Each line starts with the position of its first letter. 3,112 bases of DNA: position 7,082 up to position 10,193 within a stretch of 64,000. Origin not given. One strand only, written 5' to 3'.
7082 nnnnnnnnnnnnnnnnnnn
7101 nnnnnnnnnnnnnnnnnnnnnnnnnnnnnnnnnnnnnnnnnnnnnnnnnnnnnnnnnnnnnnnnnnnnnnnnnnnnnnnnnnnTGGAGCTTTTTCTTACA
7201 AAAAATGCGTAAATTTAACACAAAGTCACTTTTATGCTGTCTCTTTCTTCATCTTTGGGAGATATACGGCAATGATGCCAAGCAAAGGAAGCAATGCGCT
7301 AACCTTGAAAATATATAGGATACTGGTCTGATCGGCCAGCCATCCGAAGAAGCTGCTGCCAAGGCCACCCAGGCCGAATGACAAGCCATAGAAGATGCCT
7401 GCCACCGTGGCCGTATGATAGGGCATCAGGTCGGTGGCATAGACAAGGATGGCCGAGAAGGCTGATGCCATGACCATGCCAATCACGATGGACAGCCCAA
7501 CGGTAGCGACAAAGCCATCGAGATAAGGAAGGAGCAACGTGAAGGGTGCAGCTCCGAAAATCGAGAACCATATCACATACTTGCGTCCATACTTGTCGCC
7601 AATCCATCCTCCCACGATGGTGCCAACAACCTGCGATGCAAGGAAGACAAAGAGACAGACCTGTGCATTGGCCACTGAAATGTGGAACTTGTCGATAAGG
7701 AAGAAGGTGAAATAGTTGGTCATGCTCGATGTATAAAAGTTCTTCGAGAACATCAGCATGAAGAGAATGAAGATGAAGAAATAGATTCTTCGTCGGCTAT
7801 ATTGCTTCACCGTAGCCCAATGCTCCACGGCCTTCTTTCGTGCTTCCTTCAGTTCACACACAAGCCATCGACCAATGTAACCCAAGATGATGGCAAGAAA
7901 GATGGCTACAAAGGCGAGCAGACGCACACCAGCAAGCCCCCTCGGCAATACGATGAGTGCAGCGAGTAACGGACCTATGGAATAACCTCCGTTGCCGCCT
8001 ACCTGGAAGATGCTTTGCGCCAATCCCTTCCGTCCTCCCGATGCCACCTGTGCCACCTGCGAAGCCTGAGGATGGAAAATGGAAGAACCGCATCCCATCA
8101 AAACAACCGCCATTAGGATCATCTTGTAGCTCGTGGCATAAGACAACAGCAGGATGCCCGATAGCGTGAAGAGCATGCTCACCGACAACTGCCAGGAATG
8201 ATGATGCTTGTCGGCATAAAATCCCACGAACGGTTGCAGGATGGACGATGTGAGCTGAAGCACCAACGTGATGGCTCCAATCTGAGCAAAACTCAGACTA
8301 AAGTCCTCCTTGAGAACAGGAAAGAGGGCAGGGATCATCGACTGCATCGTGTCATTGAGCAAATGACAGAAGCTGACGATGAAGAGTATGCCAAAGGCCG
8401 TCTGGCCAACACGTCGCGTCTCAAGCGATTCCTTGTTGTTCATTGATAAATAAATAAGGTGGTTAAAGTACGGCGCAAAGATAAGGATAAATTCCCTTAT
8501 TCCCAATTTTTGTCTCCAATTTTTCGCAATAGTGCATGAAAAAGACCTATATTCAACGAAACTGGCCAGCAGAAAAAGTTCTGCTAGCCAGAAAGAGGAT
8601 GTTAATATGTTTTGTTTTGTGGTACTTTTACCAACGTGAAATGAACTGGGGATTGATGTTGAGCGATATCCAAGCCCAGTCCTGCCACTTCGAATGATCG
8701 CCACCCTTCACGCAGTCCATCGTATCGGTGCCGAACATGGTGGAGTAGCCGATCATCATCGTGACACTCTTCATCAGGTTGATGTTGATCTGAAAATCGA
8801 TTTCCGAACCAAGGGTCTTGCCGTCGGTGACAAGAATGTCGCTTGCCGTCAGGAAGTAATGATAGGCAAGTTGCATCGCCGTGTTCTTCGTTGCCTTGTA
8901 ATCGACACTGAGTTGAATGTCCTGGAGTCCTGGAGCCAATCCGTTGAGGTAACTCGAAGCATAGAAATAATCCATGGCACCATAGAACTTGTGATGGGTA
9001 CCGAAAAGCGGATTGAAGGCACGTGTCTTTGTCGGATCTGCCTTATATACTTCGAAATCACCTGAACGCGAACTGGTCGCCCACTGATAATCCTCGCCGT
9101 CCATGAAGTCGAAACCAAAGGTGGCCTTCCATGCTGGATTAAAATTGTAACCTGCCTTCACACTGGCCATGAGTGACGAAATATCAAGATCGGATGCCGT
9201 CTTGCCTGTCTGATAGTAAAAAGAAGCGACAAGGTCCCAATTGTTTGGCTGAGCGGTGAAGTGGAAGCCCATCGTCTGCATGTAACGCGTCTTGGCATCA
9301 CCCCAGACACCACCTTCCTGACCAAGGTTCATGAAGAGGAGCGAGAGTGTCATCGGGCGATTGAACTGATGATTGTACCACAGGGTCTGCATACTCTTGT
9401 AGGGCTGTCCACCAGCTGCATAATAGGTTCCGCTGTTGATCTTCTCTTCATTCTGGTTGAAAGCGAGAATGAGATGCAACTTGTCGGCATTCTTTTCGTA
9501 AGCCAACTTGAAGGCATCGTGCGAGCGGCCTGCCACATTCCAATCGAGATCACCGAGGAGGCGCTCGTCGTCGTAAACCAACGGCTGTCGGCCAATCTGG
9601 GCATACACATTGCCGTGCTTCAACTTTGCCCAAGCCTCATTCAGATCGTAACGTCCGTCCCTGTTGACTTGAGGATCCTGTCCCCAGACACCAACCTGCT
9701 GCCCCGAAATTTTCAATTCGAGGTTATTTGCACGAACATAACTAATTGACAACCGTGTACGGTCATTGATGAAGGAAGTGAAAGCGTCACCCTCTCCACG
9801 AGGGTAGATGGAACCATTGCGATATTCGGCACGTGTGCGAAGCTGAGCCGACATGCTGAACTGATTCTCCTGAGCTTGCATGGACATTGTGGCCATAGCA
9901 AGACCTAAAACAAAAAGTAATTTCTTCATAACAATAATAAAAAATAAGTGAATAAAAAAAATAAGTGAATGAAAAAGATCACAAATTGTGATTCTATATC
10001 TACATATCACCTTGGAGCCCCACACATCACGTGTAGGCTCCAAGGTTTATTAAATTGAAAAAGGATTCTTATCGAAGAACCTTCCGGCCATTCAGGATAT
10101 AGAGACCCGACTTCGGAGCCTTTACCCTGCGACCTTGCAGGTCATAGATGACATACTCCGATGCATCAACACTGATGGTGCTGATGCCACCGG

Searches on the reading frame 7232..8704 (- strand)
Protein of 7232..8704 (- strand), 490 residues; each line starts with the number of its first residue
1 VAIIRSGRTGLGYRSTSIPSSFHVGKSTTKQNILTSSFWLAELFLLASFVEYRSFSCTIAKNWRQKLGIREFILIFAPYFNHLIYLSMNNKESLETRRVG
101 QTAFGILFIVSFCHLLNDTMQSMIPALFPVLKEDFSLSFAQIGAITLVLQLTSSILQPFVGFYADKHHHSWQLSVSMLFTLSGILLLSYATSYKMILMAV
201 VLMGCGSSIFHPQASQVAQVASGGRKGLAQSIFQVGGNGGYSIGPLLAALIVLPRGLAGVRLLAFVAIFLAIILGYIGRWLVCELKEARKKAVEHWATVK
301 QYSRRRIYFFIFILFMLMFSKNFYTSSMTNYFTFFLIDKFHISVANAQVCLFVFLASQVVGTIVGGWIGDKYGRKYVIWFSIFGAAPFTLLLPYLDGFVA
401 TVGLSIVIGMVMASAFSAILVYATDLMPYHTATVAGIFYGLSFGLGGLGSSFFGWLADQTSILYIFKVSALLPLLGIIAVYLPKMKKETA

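Call 3: search_protein_families(library=pfam, proteins=[window:7232-8704:-], max_evalue=0.01)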
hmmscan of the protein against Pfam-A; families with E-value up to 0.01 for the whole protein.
window:7232-8704:- (490 aa): 3 families
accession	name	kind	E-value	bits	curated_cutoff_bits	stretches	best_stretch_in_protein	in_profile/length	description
PF07690.21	MFS_1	-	2.3e-51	175.2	33.4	2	111-447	2-343/347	Major Facilitator Superfamily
PF13347.12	MFS_2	-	0.00012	21.2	27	1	137-427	30-343/427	MFS/sugar transport protein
PF03137.26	OATP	-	0.0094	14.7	25.8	1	107-188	3-84/545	Organic Anion Transporter Polypeptide (OATP) family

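Call 4: search_protein_families(library=ncbifam, proteins=[window:7232-8704:-], max_evalue=0.01)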
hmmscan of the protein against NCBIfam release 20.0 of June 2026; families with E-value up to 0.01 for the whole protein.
window:7232-8704:- (490 aa): 17 families
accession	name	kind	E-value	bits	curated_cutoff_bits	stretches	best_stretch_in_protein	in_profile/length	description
TIGR00881.1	2A0104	subfamily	3.1e-09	36.3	407.75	1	127-460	17-373/379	phosphoglycerate transporter protein PgtP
TIGR00893.1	2A0114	subfamily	7.4e-09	35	395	2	106-273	219-393/399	D-galactonate transporter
TIGR00891.1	2A0112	subfamily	2.4e-08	33.5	552.9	2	337-479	39-184/405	sialate:H+ symport family MFS transporter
TIGR00886.1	2A0108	subfamily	3e-08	33.2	311.7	1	107-449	3-367/368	NarK family nitrate/nitrite MFS transporter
TIGR00895.1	2A0115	subfamily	1.2e-06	27.7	418.55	1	312-477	19-185/398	aromatic acid/H+ symport family MFS transporter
NF049980.1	SfMCT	equivalog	2.4e-06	26.5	320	1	131-458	28-359/378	L-lactate MFS transporter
TIGR00890.1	2A0111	subfamily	9.8e-06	24.7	374.85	1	126-328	24-227/377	oxalate/formate antiport family MFS transporter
NF008586.0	PRK11551.1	equivalog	5.4e-05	22.4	410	1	340-480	45-188/406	3-(3-hydroxy-phenyl)propionate transporter MhpT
TIGR04259.1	oxa_formateAnti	equivalog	0.00014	20.8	335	1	130-243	28-142/405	oxalate/formate MFS antiporter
TIGR00898.1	2A0119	subfamily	0.00017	20.5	550.75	1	357-464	138-245/506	cation transport protein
TIGR00880.1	2_A_01_02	superfamily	0.00085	19.5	131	0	155-273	13-129/141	multidrug resistance protein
NF012194.0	tet_MFS_J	exception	0.00092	18.2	870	1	349-468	45-163/398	tetracycline efflux MFS transporter Tet(J)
NF012207.0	tet_MFS_H_J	exception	0.002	17.2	700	0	348-470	44-165/392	Tet(H)/Tet(J) family tetracycline efflux MFS transporter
NF033135.1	cmx_cmrA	equivalog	0.0021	17.2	400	0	123-255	220-352/374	Cmx/CmrA family chloramphenicol efflux MFS transporter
NF008849.0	PRK11886.1-4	equivalog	0.0023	17.1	474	1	372-416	116-161/320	bifunctional biotin--[acetyl-CoA-carboxylase] ligase/biotin operon repressor BirA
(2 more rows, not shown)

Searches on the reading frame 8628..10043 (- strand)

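Call 3: search_protein_families(library=pfam, proteins=[window:8628-10043:-], max_evalue=0.01)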
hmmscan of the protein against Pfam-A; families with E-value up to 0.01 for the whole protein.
window:8628-10043:- (471 aa): 2 families
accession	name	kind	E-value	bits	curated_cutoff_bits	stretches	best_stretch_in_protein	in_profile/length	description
PF13372.12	Alginate_exp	-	1.3e-16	60.8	25.2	1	62-437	3-376/395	Alginate export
PF07585.17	BBP7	-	0.0094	15.6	26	0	414-442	274-302/350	Putative beta barrel porin-7 (BBP7)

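Call 4: search_protein_families(library=ncbifam, proteins=[window:8628-10043:-], max_evalue=0.01)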
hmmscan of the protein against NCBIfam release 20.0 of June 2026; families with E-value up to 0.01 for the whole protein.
window:8628-10043:- (471 aa): 0 families
